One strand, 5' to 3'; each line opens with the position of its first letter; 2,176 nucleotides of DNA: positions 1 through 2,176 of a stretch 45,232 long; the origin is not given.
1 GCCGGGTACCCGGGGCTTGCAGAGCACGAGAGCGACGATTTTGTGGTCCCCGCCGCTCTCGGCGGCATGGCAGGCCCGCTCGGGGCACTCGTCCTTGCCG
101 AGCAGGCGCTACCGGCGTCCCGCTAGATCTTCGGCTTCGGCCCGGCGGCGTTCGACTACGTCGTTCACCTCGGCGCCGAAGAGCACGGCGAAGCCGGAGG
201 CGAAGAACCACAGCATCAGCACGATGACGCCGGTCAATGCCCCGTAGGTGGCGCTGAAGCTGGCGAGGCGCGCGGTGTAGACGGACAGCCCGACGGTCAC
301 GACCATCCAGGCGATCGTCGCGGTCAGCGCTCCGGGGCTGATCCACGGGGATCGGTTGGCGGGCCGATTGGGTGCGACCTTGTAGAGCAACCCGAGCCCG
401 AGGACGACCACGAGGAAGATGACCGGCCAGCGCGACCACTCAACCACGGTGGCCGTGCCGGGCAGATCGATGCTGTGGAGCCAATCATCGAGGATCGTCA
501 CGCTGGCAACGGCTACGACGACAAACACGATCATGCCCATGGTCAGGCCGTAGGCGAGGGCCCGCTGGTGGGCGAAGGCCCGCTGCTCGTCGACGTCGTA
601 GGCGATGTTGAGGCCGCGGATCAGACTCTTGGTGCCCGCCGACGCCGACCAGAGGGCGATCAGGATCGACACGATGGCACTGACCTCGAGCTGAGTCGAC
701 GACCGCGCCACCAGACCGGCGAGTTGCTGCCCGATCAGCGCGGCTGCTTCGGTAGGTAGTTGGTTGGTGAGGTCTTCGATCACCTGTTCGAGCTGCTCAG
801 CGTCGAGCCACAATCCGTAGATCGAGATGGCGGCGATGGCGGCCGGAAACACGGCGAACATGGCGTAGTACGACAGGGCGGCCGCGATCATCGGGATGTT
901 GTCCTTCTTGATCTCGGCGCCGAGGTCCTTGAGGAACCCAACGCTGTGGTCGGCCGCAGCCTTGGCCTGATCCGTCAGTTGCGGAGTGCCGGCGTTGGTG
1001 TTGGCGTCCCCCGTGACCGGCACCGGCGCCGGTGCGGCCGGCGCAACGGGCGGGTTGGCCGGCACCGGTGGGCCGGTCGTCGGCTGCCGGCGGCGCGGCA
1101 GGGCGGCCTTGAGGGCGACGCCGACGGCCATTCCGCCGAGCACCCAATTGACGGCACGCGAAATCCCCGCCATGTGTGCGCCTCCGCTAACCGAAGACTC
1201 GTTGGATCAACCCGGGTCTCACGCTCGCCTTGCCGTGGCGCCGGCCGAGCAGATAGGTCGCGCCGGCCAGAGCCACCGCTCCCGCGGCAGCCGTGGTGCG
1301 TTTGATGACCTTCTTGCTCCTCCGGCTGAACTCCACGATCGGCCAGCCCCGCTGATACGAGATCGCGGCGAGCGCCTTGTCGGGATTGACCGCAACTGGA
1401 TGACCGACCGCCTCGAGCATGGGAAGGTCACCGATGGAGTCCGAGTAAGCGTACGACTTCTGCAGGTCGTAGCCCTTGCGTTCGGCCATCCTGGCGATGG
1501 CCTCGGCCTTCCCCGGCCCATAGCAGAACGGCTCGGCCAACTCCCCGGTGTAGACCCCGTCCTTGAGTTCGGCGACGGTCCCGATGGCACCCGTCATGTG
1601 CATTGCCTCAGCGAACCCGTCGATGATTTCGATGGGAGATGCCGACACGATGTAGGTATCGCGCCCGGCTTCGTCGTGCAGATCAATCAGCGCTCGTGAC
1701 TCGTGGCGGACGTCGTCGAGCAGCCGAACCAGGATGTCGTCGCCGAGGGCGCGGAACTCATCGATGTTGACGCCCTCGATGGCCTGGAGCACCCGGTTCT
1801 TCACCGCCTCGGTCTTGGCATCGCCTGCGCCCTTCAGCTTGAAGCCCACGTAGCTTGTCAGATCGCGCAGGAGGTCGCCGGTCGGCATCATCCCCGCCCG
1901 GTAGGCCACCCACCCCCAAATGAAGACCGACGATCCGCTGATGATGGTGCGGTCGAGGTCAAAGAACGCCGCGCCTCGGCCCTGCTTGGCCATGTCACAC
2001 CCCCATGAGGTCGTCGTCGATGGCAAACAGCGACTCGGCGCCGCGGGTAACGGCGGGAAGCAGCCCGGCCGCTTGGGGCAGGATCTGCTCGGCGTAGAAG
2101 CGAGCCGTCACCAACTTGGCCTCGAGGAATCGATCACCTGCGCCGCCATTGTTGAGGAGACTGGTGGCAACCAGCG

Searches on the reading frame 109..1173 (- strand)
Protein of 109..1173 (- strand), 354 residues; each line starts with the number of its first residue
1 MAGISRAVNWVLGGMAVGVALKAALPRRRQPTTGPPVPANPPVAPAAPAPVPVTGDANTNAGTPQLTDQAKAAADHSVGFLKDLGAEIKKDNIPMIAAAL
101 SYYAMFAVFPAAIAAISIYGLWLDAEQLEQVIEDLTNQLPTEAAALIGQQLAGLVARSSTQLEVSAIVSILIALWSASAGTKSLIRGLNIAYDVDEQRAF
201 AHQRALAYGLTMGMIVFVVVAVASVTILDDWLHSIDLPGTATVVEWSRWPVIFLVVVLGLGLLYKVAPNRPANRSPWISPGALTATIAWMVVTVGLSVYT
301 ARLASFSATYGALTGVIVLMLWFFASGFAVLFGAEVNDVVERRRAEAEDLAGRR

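Call 30: find_encoding_contigs(protein=window:109-1173:-, flank=10000, max_places=4)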
Protein window:109-1173:- (354 aa): 1 contig read that carries it; 1 place shown.
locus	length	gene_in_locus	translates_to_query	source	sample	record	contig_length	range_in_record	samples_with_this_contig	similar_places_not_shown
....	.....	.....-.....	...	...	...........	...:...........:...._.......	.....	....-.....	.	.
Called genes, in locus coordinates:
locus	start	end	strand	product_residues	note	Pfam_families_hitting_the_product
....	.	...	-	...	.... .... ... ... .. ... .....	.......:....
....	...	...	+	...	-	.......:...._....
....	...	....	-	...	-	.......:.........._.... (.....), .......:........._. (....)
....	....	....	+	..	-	-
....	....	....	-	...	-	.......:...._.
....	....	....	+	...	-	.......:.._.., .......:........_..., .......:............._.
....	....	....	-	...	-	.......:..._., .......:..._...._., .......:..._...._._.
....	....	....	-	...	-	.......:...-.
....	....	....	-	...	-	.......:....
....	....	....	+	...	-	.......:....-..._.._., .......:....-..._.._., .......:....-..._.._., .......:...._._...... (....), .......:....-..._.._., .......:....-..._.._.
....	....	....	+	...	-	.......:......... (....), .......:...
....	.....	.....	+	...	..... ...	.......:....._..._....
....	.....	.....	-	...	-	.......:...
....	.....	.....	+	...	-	?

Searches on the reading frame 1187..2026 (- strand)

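Call 67: search_protein_families(library=pfam, proteins=[window:1187-2026:-])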
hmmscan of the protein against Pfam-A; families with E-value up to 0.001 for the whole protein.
window:1187-2026:- (279 aa): 3 families
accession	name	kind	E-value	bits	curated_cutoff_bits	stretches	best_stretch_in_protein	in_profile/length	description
PF12710.13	HAD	-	5.5e-28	99.1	27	1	20-205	1-189/189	haloacid dehalogenase-like hydrolase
PF00702.32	Hydrolase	-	4.1e-06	27.7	26.4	1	19-208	3-191/191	haloacid dehalogenase-like hydrolase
PF08282.18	Hydrolase_3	-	0.00038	20.7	20.9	1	173-214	188-229/255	haloacid dehalogenase-like hydrolase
